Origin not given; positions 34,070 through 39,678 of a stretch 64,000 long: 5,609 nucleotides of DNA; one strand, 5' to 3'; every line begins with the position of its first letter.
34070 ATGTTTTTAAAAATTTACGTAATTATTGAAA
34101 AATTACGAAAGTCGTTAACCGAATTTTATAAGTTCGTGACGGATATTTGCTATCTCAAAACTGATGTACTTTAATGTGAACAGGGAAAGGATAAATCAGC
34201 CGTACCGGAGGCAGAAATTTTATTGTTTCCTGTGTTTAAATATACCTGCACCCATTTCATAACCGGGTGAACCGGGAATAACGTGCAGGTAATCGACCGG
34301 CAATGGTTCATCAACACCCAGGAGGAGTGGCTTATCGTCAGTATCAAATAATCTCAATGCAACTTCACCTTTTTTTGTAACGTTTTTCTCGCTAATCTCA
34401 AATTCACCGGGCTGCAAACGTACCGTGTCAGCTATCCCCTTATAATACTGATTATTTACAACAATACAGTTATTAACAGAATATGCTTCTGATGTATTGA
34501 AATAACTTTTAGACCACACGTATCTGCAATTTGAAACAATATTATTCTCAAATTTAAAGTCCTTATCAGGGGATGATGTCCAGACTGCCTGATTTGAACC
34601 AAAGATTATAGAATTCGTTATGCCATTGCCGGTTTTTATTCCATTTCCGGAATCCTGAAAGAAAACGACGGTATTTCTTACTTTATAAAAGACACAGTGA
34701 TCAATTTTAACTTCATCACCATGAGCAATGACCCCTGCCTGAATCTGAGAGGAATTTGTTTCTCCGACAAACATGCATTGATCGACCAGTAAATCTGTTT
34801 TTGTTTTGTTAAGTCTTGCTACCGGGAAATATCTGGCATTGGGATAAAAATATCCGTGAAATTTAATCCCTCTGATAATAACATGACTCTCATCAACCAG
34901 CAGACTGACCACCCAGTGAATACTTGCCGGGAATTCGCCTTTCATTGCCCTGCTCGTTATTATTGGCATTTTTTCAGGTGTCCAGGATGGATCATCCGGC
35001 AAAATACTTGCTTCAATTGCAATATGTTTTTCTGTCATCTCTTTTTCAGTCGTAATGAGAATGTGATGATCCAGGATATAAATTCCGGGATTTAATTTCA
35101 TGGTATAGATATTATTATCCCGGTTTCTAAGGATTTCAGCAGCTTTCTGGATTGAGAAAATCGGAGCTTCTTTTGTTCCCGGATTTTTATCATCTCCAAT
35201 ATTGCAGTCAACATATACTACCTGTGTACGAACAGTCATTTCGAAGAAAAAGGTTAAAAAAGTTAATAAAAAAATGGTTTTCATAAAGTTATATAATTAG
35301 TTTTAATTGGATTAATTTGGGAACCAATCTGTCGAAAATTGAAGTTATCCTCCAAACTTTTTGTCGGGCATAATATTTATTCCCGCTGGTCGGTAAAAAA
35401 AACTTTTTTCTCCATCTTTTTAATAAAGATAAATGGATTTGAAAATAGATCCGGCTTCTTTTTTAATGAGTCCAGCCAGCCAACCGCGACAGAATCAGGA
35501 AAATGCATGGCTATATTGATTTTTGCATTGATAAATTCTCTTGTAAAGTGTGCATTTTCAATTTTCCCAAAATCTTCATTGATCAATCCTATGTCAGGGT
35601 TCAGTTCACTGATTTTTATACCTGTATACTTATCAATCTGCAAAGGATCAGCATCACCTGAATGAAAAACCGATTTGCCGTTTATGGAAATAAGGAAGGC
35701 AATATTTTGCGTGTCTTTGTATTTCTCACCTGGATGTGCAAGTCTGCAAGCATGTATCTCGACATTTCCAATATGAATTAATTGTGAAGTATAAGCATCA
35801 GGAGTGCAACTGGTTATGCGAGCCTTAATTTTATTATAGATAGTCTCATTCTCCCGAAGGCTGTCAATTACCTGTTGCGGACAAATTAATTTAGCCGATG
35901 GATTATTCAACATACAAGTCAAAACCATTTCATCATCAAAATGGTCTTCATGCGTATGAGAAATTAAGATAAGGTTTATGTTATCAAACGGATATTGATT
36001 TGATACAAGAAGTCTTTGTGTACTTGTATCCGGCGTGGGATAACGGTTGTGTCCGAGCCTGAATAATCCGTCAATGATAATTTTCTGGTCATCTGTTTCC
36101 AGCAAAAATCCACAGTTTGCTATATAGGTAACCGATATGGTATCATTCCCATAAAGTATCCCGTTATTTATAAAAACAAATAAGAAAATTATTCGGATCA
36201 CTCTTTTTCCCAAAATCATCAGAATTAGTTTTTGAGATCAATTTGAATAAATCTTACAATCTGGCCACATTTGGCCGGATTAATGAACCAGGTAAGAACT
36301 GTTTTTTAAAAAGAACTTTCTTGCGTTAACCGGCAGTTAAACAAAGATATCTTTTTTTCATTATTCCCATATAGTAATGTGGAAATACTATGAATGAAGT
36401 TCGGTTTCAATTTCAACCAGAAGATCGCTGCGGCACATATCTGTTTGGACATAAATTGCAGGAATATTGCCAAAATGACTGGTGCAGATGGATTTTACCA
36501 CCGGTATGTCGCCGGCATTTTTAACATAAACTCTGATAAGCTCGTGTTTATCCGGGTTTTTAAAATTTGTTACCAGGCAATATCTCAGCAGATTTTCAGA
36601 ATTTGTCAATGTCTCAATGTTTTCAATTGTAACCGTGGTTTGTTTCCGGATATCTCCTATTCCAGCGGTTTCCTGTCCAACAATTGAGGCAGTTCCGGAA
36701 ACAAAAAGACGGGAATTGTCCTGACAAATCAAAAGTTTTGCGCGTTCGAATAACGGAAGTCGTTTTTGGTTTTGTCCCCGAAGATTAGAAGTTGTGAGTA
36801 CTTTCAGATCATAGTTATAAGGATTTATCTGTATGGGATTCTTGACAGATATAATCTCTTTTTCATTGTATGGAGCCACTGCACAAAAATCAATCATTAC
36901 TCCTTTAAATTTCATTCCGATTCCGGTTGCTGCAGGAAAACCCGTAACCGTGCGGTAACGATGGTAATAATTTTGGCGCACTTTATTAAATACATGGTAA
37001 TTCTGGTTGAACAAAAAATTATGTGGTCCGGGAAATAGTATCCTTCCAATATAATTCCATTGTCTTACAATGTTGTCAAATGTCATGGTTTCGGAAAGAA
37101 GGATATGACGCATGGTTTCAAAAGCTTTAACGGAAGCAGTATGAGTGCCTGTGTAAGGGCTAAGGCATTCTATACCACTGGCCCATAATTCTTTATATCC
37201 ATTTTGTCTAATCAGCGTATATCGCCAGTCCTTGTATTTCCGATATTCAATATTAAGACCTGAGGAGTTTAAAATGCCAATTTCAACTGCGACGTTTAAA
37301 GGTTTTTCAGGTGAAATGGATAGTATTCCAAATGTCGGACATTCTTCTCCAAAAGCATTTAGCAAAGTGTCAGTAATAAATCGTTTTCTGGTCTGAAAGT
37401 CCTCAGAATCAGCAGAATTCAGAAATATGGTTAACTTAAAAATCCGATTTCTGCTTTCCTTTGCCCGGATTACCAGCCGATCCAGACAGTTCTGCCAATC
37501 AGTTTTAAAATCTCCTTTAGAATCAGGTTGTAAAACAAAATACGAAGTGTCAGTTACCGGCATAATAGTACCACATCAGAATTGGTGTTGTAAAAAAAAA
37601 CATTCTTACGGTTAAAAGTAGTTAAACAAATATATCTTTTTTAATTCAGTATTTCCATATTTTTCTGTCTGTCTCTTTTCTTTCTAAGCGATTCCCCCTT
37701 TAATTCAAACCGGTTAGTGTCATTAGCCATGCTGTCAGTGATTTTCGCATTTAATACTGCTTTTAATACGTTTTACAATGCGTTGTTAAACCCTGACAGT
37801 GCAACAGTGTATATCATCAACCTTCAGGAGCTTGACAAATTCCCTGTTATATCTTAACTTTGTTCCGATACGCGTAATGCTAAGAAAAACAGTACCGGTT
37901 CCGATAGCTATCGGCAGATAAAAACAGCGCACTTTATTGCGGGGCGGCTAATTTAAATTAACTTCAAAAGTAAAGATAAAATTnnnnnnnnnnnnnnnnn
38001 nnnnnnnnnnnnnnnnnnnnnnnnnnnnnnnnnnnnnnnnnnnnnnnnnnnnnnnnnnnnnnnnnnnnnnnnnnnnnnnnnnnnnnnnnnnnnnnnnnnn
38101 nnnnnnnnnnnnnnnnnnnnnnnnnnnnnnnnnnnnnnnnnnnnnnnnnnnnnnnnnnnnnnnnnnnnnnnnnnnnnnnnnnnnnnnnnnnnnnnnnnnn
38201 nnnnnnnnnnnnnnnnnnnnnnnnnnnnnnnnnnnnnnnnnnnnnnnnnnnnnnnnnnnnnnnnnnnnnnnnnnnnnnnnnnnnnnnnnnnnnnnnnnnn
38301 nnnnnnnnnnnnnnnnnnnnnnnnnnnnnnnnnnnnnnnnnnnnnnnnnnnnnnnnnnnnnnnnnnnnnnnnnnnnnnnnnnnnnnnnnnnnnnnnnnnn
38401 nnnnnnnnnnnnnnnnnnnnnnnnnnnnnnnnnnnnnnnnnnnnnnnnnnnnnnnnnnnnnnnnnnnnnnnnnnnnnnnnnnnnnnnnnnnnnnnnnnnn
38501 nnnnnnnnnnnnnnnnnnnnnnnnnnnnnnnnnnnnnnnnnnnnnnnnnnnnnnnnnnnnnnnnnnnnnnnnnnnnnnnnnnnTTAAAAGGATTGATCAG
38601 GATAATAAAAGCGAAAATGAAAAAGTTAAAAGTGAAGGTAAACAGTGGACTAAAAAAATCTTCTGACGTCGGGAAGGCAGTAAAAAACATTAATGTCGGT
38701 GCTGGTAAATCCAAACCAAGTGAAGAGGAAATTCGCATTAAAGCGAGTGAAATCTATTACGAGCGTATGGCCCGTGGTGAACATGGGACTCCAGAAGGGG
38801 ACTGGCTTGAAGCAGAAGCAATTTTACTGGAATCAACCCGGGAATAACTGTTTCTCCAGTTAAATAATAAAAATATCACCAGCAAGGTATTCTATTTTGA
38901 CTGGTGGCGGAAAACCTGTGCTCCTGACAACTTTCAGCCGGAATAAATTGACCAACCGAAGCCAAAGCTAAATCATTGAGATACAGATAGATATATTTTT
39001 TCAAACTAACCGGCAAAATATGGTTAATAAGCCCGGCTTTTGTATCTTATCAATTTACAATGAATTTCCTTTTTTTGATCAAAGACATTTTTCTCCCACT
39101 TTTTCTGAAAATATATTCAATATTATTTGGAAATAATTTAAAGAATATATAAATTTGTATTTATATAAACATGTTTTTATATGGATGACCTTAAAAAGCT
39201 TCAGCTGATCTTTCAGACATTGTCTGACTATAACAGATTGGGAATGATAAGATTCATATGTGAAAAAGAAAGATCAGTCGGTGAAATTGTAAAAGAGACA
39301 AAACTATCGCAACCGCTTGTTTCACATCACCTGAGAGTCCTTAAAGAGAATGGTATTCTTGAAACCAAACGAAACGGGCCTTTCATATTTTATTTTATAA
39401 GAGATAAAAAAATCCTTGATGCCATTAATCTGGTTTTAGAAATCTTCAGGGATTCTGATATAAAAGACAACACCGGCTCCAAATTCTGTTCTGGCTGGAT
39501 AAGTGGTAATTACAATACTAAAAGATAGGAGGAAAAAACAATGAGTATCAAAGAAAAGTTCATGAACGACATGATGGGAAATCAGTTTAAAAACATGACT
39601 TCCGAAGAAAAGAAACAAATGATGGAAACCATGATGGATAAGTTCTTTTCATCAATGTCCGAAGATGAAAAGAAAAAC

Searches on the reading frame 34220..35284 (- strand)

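Call 26: search_protein_families(library=pfam, proteins=[window:34220-35284:-])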
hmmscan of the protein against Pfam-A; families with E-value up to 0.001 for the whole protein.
window:34220-35284:- (354 aa): 1 family
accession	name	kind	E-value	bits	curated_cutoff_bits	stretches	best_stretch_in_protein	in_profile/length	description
PF13229.12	Beta_helix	-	2.5e-05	24.4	25.9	1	171-281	40-139/158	Right handed beta helix region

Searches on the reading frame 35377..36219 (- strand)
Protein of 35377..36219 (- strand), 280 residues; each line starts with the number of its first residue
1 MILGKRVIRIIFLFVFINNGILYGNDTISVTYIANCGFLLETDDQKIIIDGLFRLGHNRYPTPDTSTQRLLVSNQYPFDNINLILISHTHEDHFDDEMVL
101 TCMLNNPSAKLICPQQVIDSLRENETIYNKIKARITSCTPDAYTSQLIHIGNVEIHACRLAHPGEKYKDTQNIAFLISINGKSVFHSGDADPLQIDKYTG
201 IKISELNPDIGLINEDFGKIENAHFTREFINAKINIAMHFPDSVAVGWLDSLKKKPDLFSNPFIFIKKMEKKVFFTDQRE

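Call 26: search_protein_families(library=pfam, proteins=[window:35377-36219:-])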
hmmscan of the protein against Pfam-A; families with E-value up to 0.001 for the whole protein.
window:35377-36219:- (280 aa): 2 families
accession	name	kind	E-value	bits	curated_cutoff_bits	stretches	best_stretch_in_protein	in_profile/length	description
PF12706.13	Lactamase_B_2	-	1.1e-12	48.4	27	1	73-194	23-147/200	Beta-lactamase superfamily domain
PF13483.12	Lactamase_B_3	-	1.2e-10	42.1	24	1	30-192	2-113/160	Beta-lactamase superfamily domain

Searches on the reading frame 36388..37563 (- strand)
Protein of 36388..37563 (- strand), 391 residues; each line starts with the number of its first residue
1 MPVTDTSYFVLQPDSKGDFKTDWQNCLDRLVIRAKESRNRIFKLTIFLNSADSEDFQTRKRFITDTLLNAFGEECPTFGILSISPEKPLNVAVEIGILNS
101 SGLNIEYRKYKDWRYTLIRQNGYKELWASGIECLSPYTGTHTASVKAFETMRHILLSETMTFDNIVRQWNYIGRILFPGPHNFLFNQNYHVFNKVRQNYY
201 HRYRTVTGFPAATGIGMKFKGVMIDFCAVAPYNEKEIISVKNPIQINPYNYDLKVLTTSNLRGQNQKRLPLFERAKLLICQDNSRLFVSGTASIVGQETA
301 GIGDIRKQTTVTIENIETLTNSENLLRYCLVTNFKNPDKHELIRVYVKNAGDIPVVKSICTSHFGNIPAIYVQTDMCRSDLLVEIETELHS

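Call 26: search_protein_families(library=pfam, proteins=[window:36388-37563:-])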
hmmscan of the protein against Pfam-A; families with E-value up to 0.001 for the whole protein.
window:36388-37563:- (391 aa): 1 family
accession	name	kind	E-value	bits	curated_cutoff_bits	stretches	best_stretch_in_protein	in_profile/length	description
PF21168.2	FkbO_Hyg5-like_N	-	4.8e-08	33.5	27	1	135-227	33-121/122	Chorismatase FkbO/Hyg5-like, N-terminal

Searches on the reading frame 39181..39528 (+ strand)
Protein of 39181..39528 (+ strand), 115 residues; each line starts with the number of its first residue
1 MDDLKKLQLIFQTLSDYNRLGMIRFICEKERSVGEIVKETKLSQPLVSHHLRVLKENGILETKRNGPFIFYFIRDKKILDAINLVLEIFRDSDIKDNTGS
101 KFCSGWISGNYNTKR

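Call 13: search_protein_families(library=pfam, proteins=[window:39181-39528:+])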
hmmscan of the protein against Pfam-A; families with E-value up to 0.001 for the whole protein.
window:39181-39528:+ (115 aa): 4 families
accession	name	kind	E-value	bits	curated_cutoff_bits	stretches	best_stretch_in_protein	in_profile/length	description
PF01022.26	HTH_5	-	2.3e-14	53.4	22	1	18-61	3-46/47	Bacterial regulatory protein, arsR family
PF12840.13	HTH_20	-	3.2e-06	27.5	27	1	14-62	1-50/51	Helix-turn-helix domain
PF12802.13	MarR_2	-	1.9e-05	25.2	27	1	21-65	9-55/61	MarR family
PF13412.12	HTH_24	-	0.00074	19.5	21.9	0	32-61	19-48/48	Winged helix-turn-helix DNA-binding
